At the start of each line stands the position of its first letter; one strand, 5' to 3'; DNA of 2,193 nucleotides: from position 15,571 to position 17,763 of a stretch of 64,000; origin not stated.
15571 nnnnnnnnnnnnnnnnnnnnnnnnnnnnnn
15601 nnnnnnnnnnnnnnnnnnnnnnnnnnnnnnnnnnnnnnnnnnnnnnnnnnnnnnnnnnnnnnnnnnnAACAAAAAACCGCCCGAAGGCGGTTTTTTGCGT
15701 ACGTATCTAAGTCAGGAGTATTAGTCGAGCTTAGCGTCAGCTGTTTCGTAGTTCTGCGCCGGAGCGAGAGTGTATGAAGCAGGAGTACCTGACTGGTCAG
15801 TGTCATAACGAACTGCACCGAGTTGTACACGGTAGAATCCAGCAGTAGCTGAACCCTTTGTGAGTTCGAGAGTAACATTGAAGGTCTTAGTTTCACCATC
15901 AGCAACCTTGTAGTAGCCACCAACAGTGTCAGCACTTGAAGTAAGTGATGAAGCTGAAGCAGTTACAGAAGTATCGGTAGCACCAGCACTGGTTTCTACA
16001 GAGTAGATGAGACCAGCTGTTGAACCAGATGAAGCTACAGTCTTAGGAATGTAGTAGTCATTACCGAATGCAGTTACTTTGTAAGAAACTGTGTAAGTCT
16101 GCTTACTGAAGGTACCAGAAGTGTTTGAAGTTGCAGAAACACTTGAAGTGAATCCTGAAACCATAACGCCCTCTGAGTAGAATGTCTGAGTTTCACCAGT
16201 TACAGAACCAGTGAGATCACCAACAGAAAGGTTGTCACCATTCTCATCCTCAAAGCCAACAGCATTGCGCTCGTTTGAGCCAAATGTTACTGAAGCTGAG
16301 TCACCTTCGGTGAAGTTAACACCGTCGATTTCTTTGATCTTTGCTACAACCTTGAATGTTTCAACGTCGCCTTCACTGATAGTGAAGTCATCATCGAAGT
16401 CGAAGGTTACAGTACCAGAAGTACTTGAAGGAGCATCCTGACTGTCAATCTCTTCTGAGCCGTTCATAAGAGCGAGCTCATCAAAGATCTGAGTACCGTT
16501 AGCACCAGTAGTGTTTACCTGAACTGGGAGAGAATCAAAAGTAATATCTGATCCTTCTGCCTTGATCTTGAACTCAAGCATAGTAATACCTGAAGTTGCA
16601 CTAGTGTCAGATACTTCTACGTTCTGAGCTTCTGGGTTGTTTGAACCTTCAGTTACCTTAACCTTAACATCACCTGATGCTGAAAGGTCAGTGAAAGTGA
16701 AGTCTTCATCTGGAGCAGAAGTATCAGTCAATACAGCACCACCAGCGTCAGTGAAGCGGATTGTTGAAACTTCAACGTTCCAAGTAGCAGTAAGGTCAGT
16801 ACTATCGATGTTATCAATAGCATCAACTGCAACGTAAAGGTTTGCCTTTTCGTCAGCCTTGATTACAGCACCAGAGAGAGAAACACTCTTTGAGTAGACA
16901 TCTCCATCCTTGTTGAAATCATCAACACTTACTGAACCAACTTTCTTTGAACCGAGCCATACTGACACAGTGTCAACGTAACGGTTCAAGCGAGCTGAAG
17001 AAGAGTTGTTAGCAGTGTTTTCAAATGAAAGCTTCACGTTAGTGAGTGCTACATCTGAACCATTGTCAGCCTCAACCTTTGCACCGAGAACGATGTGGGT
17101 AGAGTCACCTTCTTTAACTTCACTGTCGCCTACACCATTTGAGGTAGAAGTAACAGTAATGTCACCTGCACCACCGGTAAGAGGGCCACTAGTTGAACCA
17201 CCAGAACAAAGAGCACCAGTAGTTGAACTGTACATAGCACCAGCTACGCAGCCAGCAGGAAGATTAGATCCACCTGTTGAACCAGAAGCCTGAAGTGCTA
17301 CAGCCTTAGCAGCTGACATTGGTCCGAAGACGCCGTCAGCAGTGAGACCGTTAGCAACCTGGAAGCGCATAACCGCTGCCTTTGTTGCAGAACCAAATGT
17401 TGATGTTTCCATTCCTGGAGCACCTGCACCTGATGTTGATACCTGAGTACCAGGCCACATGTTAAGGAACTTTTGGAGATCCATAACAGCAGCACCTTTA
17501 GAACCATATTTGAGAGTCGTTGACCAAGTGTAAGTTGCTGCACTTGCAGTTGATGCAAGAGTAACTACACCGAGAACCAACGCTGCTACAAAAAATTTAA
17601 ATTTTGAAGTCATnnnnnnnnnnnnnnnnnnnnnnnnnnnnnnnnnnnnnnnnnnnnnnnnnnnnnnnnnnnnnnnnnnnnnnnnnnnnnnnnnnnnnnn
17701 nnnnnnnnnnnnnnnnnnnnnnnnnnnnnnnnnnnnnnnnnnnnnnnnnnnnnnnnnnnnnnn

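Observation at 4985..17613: Complete ABC-transporter-dependent glycan assembly locus next to a Ser/Thr-rich surface protein: candidate S-layer/surface-protein O-glycosylation system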

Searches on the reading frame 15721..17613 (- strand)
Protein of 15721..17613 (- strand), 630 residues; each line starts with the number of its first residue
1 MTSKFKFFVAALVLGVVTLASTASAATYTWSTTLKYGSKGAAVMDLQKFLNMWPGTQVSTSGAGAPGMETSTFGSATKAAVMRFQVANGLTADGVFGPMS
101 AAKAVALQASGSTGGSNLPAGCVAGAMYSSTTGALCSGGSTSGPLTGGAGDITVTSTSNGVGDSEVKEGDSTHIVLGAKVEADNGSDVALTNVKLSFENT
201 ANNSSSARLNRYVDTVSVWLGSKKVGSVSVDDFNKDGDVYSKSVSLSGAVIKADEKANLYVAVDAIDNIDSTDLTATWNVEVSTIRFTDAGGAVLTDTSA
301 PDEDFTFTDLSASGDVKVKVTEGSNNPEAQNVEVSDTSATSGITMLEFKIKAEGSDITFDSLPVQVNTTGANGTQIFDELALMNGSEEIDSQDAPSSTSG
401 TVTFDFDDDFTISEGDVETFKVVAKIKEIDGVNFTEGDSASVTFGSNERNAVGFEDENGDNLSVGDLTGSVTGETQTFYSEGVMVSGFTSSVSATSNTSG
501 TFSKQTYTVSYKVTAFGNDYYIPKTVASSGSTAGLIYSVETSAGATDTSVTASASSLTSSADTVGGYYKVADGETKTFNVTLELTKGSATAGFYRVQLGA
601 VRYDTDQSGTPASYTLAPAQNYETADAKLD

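Call 3: search_protein_families(library=pfam, proteins=[window:15721-17613:-], max_evalue=0.01)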
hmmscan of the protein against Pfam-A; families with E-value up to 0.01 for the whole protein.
window:15721-17613:- (630 aa): 1 family
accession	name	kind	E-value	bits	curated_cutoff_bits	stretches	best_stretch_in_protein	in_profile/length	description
PF01471.23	PG_binding_1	-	2.7e-09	37.5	23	1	40-98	2-51/57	Putative peptidoglycan binding domain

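Call 9: search_protein_families(library=ncbifam, proteins=[window:15721-17613:-], max_evalue=0.001)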
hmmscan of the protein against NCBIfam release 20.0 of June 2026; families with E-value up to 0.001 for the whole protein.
window:15721-17613:- (630 aa): 1 family
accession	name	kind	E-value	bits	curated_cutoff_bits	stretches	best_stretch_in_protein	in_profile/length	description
TIGR02869.1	spore_SleB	equivalog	9.1e-06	25.7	236.5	1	32-104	5-68/201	spore cortex-lytic enzyme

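Call 10: find_encoding_contigs(protein=window:15721-17613:-, flank=10000, max_places=6)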
Protein window:15721-17613:- (630 aa): 6 contigs read that carry it; 4 places shown.
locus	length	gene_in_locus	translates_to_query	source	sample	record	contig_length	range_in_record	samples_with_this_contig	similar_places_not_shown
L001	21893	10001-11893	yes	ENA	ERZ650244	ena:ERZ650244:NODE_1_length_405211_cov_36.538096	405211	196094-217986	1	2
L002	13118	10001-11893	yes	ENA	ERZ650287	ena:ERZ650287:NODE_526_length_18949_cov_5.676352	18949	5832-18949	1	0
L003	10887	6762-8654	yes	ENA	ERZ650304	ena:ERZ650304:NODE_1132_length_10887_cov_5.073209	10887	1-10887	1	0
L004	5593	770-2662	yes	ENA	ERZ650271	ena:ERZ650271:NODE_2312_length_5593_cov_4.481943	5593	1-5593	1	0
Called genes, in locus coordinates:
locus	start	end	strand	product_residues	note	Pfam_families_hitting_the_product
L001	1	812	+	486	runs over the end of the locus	PF00133:tRNA-synt_1, PF01406:tRNA-synt_1e (weak), PF09334:tRNA-synt_1g, PF00133:tRNA-synt_1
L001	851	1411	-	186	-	PF00574:CLP_protease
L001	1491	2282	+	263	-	PF01026:TatD_DNase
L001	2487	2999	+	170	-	PF01250:Ribosomal_S6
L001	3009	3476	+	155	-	PF00436:SSB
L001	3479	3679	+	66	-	PF01084:Ribosomal_S18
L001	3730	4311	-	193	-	PF01132:EFP (faint), PF08207:EFP_N, PF09285:Elong-fact-P_C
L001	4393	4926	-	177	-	-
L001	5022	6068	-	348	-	PF00154:RecA_N, PF08423:Rad51, PF06745:ATPase (weak), PF01637:ATPase_2 (faint), PF21096:RecA_C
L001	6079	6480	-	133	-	-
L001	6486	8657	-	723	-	PF17854:FtsK_alpha, PF01580:FtsK_SpoIIIE, PF09397:FtsK_gamma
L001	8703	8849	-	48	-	-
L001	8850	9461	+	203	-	-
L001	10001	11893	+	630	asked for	PF01471:PG_binding_1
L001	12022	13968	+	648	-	PF04932:Wzy_C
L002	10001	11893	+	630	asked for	PF01471:PG_binding_1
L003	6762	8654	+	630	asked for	PF01471:PG_binding_1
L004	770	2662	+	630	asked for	PF01471:PG_binding_1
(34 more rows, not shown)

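Call 29: find_homologous_proteins(query=window:15721-17613:-)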
Query window:15721-17613:- (630 aa): 292 proteins with E <= 0.001 among 8000 candidates; the best 120 are listed.
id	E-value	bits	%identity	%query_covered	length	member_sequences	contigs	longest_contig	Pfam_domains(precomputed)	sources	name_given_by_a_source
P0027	0.0e+0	1315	100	100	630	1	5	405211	PF01471.24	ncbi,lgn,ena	-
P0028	1.4e-279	947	76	96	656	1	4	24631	PF01471.24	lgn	-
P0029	2.7e-168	580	52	99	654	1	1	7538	PF01471.24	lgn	-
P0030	5.9e-165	569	52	99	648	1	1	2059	PF01471.24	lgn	-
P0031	2.6e-161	556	51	99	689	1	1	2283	-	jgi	jgi:trimeric autotransporter adhesin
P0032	1.1e-151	525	49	99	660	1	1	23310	PF01471.24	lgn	-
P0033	7.3e-143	496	47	98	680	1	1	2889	PF01471.24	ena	-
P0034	6.2e-142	493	47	99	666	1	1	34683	-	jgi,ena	-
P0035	6.9e-128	446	47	100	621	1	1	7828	PF01471.24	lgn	-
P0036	9.5e-124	432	49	83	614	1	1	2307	PF01471.24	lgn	-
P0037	5.9e-114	400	43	95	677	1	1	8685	-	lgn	-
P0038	3.9e-105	371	39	96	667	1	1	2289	PF01471.24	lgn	-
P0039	1.5e-102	362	40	95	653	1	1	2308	PF01471.24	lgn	-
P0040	3.2e-101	358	40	97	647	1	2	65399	PF01471.24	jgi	jgi:peptidoglycan hydrolase-like protein with peptidoglycan-binding domain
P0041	3.8e-101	358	41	98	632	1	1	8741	PF09374.16,PF01471.24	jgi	jgi:hypothetical protein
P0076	2.5e-85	306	39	95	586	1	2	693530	PF01471.24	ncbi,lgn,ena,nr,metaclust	ncbi:TPA: peptidoglycan-binding protein [Candidatus Nomurabacteria bacterium]|nr:MAG: penicillin-res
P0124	3.3e-71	259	36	99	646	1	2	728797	PF01471.24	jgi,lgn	jgi:hypothetical protein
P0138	2.3e-65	240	34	95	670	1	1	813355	PF01471.24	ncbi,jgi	ncbi:MAG: peptidoglycan-binding domain-containing protein [Candidatus Paceibacterota bacterium]|jgi:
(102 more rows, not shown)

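Call 45: predict_structure(alignment_id=A4)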
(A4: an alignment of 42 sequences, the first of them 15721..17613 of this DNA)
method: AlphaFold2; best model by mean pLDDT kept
length: 630 residues; sequences in the alignment: 42
mean_pLDDT: 87.1   pTM: 0.57
mean pLDDT of the five models: 87.1, 84.9, 84.8, 84.4, 83.6
residues with pLDDT >= 90: 391; 70-90: 172; 50-70: 33; < 50: 34
segments of 3 or more residues with pLDDT < 50: 1-24, 112-117
pLDDT, mean of each block of 10 residues (from residue 1): 35 35 60 94 95 89 91 96 91 93 80 46 58 54 77 88 85 95 93 95 80 95 94 93 94 95 90 88 94 90 89 82 89 91 97 94 97 97 96 97 95 96 96 91 96 90 92 92 90 91 94 93 89 89 87 89 94 95 88 91 85 80 90
secondary structure, 60 per line:
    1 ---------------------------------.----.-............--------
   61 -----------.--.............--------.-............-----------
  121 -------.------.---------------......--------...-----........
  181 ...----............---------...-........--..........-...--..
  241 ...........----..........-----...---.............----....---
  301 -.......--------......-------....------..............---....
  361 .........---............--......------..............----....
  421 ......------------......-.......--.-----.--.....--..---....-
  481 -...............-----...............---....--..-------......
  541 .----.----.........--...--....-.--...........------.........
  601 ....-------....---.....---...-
elements in order: H41-52 H75-87 H98-109 E151-156 E165-167 E173-183 E188-199 E213-220 E223-229 E234-236 E239-251 E256-265 E277-289 E294-297 E302-308 E317-322 E330-333 E340-353 E357-369 H373-376 E377-384 E387-392 E399-412 E417-426 E439-444 H446-452 E476-479 E482-496 E502-516 E520-523 E535-541 E551-559 E562-564 E567-570 E575-585 E592-604 E612-615 H619-622 E627-629

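Call 49: fold_search(model_id=the predicted structure, library=pdb)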
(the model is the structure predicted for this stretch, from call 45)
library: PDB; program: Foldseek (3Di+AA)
matches with E <= 10: 1667; with E <= 0.001: 103
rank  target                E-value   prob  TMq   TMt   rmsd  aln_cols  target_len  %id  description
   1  8beg_B                7.6e-11  1.00  0.13  0.13  18.7       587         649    9  Structure of Ig-like domains from PrgB (released 2022-11-30)
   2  9e8a_A                2.5e-10  1.00  0.18  0.14  20.7       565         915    8  Integrin aIIbb3 bent conformation from human platelet membrane crude preparation (released 2025-10-15)
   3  4nen_A                2.2e-09  1.00  0.16  0.11  22.9       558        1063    9  An internal ligand-bound, metastable state of a leukocyte integrin, aXb2 (released 2014-01-15)
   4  5y9h_C                2.3e-09  1.00  0.16  0.20  16.5       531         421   12  Crystal structure of SafDAA-dsc complex (released 2017-11-15)
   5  4o02_A                5.2e-09  1.00  0.17  0.13  21.3       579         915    9  AlphaVBeta3 integrin in complex with monoclonal antibody FAB fragment. (released 2014-04-02)
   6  6avr_A                7.6e-09  1.00  0.17  0.12  21.1       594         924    9  Human alpha-V beta-3 Integrin (intermediate conformation) in complex with the therapeutic antibody LM609 (released 2017-11-01)
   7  3fcs_C                1.2e-08  1.00  0.15  0.12  20.9       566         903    9  Structure of complete ectodomain of integrin aIIBb3 (released 2009-01-20)
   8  3qe5_A                1.3e-08  1.00  0.14  0.16  18.3       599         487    8  Complete structure of Streptococcus mutans Antigen I/II carboxy-terminus (released 2011-04-20)
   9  8xen_A                2.3e-08  1.00  0.24  0.18  19.8       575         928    9  Cryo-EM structure of integrin ITGAV/ITGB3 complex, conformation 4 (released 2024-12-18)
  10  7nxd_A                4.2e-08  1.00  0.16  0.12  21.2       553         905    8  Cryo-EM structure of human integrin alpha5beta1 in the half-bent conformation (released 2021-08-25)
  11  4cak_A                4.4e-08  1.00  0.15  0.12  23.6       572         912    8  Three-dimensional reconstruction of intact human integrin alphaIIbbeta3 in a phospholipid bilayer nanodisc (released 2013-10-30)
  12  8gcd_A                2.1e-07  1.00  0.17  0.13  21.3       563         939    8  Full length Integrin AlphaIIbBeta3 in inactive state (released 2024-03-06)
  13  8gce_A                2.5e-07  1.00  0.16  0.12  21.4       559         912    9  The Extracellular Domain of Integrin AlphaIIbBeta3 in Intermediate State (released 2024-03-06)
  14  4aq1_C                2.1e-06  0.94  0.11  0.11  29.9       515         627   14  Structure of the SbsB S-layer protein of Geobacillus stearothermophilus PV72p2 in complex with nanobody KB6 (released 2012-06-13)
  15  4b5z                  3.2e-06  1.00  0.14  0.24  21.8       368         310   12  Structure of the apo-rFnBPA(189-505) from Staphylococcus aureus (released 2013-10-09)
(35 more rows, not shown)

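Call 54: find_encoding_contigs(protein=P0076, flank=10000, max_places=1)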
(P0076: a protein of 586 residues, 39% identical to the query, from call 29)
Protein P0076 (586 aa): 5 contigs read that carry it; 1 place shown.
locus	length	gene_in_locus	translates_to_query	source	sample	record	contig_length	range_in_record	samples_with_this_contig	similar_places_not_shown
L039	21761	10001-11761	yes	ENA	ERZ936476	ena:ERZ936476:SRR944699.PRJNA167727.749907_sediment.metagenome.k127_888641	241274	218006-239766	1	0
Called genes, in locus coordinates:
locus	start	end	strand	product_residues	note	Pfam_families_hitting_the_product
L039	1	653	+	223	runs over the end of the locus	-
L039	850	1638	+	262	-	-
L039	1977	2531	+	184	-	PF02357:NusG, PF00467:KOW (faint)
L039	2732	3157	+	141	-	PF03946:Ribosomal_L11_N, PF00298:Ribosomal_L11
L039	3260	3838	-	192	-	PF08207:EFP_N, PF01132:EFP (weak), PF09285:Elong-fact-P_C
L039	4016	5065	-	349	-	PF00154:RecA_N, PF08423:Rad51, PF06745:ATPase (weak), PF21096:RecA_C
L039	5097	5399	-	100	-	-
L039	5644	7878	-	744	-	PF13491:FtsK_4TM, PF17854:FtsK_alpha, PF01580:FtsK_SpoIIIE, PF09397:FtsK_gamma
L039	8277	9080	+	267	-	-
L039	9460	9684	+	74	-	-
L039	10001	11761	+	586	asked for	PF01471:PG_binding_1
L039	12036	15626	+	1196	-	PF13229:Beta_helix, PF02450:LCAT, PF00561:Abhydrolase_1 (weak), PF07819:PGAP1 (weak)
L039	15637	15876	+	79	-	-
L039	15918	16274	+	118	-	-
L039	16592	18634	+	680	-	PF04932:Wzy_C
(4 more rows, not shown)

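Call 55: find_encoding_contigs(protein=P0138, flank=10000, max_places=1)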
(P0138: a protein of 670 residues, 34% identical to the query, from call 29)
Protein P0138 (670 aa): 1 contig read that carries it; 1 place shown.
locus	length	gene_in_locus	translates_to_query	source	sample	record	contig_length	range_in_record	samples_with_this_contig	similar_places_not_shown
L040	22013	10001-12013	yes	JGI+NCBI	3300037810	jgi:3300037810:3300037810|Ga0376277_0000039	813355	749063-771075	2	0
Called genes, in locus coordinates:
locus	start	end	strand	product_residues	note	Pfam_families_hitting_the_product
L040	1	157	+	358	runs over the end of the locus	PF01594:AI-2E_transport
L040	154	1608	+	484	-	PF00133:tRNA-synt_1, PF01406:tRNA-synt_1e, PF09334:tRNA-synt_1g, PF00133:tRNA-synt_1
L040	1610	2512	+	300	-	PF01026:TatD_DNase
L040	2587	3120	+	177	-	PF01250:Ribosomal_S6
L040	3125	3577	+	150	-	PF00436:SSB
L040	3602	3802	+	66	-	PF01084:Ribosomal_S18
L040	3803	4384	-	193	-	PF08207:EFP_N, PF01132:EFP (faint), PF09285:Elong-fact-P_C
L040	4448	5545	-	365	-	PF00154:RecA_N, PF06745:ATPase, PF08423:Rad51, PF01637:ATPase_2 (weak), PF21096:RecA_C (weak)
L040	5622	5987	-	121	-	PF09136:Glucodextran_B (weak)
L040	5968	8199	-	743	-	PF13491:FtsK_4TM, PF17854:FtsK_alpha, PF01580:FtsK_SpoIIIE, PF09397:FtsK_gamma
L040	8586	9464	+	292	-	-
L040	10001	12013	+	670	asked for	PF01471:PG_binding_1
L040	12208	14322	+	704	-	PF04932:Wzy_C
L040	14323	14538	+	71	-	PF00106:adh_short, PF01073:3Beta_HSD (weak), PF01370:Epimerase, PF16363:GDP_Man_Dehyd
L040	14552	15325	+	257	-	PF01073:3Beta_HSD, PF01370:Epimerase, PF02719:Polysacc_synt_2 (weak), PF04321:RmlD_sub_bind, PF07993:NAD_binding_4, PF16363:GDP_Man_Dehyd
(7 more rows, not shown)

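Call 56: find_encoding_contigs(protein=P0124, flank=10000, max_places=1)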
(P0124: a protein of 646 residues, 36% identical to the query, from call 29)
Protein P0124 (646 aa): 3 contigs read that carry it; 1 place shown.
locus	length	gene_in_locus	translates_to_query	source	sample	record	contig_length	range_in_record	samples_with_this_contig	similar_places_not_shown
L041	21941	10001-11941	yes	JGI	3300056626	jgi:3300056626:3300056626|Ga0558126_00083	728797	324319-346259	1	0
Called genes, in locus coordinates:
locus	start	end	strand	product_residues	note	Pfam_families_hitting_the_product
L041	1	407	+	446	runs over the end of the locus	PF00675:Peptidase_M16, PF05193:Peptidase_M16_C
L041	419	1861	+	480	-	PF00133:tRNA-synt_1, PF01406:tRNA-synt_1e (weak), PF01921:tRNA-synt_1f (faint), PF09334:tRNA-synt_1g, PF00133:tRNA-synt_1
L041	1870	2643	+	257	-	PF01026:TatD_DNase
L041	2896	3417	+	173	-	PF01250:Ribosomal_S6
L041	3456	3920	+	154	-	PF00436:SSB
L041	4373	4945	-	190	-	PF08207:EFP_N (weak), PF01132:EFP (weak), PF09285:Elong-fact-P_C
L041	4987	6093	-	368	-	PF00154:RecA_N, PF08423:Rad51, PF06745:ATPase (weak), PF01637:ATPase_2 (weak), PF21096:RecA_C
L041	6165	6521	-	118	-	-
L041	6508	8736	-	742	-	PF13491:FtsK_4TM (weak), PF17854:FtsK_alpha, PF01580:FtsK_SpoIIIE, PF09397:FtsK_gamma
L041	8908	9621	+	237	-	-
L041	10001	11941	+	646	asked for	PF01471:PG_binding_1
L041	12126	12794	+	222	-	PF01936:NYN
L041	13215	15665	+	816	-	PF02450:LCAT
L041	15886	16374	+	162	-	PF00466:Ribosomal_L10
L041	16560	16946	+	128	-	PF16320:Ribosomal_L12_N, PF00542:Ribosomal_L12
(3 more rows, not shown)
